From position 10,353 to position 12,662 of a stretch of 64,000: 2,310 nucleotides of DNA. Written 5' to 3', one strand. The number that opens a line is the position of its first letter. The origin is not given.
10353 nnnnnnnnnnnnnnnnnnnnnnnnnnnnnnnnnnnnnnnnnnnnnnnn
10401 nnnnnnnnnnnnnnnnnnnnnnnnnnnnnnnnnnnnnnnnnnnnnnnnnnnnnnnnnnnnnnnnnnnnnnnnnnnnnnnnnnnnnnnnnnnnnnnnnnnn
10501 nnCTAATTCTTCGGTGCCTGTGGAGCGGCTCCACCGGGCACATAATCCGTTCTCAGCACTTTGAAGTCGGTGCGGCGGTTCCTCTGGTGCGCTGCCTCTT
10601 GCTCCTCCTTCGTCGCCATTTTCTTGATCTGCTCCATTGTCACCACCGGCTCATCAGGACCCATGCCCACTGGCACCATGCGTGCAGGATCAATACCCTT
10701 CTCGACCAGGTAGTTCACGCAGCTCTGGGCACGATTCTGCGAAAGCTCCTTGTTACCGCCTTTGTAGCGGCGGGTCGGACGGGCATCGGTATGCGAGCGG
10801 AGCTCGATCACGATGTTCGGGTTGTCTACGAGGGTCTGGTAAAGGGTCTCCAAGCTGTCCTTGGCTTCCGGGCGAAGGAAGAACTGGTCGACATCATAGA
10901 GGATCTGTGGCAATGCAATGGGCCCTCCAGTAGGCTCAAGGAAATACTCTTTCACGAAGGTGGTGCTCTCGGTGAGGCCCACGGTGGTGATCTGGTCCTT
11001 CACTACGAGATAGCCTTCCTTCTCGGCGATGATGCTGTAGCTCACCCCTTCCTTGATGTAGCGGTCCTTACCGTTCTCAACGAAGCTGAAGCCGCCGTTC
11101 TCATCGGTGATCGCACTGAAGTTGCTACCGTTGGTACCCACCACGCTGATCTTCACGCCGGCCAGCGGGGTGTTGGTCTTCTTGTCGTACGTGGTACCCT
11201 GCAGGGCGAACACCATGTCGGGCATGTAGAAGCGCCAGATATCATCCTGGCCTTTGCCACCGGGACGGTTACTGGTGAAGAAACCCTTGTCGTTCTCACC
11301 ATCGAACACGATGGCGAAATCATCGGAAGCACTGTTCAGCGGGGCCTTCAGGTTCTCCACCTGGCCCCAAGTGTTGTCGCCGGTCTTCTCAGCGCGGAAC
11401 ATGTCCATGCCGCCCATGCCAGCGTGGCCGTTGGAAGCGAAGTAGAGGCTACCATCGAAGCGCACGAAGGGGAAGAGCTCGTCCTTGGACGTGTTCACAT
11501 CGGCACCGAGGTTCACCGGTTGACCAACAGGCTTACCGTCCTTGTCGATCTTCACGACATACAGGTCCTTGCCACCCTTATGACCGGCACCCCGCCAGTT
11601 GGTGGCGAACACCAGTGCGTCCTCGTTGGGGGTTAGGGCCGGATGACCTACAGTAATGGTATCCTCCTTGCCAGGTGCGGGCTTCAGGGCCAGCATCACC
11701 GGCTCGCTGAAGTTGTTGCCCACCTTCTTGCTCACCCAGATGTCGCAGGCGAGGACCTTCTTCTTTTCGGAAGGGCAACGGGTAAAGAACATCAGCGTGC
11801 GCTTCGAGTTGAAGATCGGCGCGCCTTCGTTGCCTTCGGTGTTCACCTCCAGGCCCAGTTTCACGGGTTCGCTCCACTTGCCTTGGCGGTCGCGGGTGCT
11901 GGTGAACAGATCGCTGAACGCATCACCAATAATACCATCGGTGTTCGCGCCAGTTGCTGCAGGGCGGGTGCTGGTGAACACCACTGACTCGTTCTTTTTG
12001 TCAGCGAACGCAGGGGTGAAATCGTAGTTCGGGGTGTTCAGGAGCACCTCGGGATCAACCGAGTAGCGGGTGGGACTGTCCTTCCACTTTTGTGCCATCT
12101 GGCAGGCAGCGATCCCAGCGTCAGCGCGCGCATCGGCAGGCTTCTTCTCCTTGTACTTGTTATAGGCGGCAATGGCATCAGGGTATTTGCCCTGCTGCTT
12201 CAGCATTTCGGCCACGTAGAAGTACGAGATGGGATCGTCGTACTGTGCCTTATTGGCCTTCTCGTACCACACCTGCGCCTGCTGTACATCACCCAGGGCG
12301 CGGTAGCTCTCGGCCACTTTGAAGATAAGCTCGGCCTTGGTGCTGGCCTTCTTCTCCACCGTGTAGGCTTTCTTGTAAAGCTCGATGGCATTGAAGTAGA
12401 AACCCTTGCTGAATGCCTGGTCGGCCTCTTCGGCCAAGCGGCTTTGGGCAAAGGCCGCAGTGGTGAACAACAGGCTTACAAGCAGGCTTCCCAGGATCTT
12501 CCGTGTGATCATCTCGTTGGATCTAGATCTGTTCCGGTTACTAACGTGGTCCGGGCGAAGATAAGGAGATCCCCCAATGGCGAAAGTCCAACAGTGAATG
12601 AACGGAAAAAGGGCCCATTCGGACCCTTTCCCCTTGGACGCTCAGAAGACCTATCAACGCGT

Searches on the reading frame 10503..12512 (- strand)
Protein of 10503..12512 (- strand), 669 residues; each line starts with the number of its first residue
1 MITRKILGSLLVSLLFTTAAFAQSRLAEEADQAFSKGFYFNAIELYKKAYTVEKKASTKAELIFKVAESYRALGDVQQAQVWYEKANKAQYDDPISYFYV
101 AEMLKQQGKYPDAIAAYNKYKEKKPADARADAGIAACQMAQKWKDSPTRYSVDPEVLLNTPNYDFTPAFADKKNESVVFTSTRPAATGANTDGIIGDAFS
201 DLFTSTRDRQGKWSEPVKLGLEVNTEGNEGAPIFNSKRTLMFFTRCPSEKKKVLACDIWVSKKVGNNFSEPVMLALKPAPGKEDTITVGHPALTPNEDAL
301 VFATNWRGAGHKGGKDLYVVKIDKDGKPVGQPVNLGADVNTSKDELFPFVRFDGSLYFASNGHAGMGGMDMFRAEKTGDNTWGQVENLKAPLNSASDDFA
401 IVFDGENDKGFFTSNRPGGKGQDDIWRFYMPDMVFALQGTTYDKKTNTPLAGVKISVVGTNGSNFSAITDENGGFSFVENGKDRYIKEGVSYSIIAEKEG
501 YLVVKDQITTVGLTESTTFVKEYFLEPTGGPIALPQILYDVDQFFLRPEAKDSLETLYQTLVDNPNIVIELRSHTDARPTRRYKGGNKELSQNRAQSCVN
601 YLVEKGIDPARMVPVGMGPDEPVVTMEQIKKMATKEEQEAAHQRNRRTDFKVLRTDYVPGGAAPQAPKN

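Call 49: search_protein_families(library=pfam, proteins=[window:10503-12512:-], max_evalue=0.00001)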
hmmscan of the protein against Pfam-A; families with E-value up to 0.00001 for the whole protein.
window:10503-12512:- (669 aa): 2 families
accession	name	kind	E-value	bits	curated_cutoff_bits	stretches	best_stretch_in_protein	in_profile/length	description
PF00691.25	OmpA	-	6.5e-16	58.9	27.2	1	539-631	2-93/98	OmpA family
PF07676.18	PD40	-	5.7e-07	29.8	20.9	0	337-372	3-37/38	WD40-like Beta Propeller Repeat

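Call 70: search_protein_families(library=ncbifam, proteins=[window:10503-12512:-], max_evalue=0.1)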
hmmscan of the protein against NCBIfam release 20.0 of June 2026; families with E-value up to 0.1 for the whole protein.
window:10503-12512:- (669 aa): 41 families (the best 25 are shown)
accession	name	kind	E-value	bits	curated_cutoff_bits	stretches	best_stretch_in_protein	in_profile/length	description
NF052230.1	T9SS_PorE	exception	2e-155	518.7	600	1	13-654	8-648/648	PorE family type IX secretion system protein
NF053607.1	CHU_0125_OmpA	equivalog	7.4e-120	401.4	620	1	14-653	10-637/639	CHU_0125 family OmpA-like outer membrane integrity protein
NF053611.1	YiaD_Gzip_OmpA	equivalog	1.2e-16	61.1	175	1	536-649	103-203/206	YiaD family glycine zipper/OmpA-like lipoprotein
NF053612.1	anchor_PA1041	equivalog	2.5e-13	50.5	250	1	536-627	132-220/236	PA1041 family peptidoglycan-binding anchor lipoprotein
TIGR02802.1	Pal_lipo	equivalog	5.6e-13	48.9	125.35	1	537-651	2-103/104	peptidoglycan-associated lipoprotein Pal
NF045787.1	OmpABordt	equivalog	7.7e-12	45.3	200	1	537-653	87-190/194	outer membrane protein OmpA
NF053613.1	OMP_toxin_LptF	equivalog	1.8e-11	44.2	400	1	533-629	139-232/256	lipotoxin F family OmpA-related lipoprotein LptF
NF033763.1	exchanger_TraB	exception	1.9e-11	42.6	700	1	533-655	390-500/522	outer membrane exchange protein TraB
NF008071.1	PRK10808.1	equivalog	1.1e-10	41.5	277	1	537-652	233-346/358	porin OmpA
NF006541.1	PRK09038.1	equivalog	1e-09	38.4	283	1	536-625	142-231/253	flagellar motor protein MotD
NF053585.1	OMP_LP_YfiB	equivalog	1.3e-09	38.2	128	1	536-626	57-144/163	outer membrane lipoprotein YfiB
NF006545.0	PRK09039.1-4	equivalog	1.4e-09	38.1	372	1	536-652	225-339/342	peptidoglycan -binding protein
NF005382.1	PRK06925.1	equivalog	5.2e-08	33.4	264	1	536-632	116-213/225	flagellar motor protein MotS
TIGR03350.1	type_VI_ompA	equivalog_domain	2.1e-07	30.9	139.8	1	547-650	42-135/137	type VI secretion system protein TssL, long form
NF005236.0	PRK06742.1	equivalog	1.1e-06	28.4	312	1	534-628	114-209/225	flagellar motor protein MotS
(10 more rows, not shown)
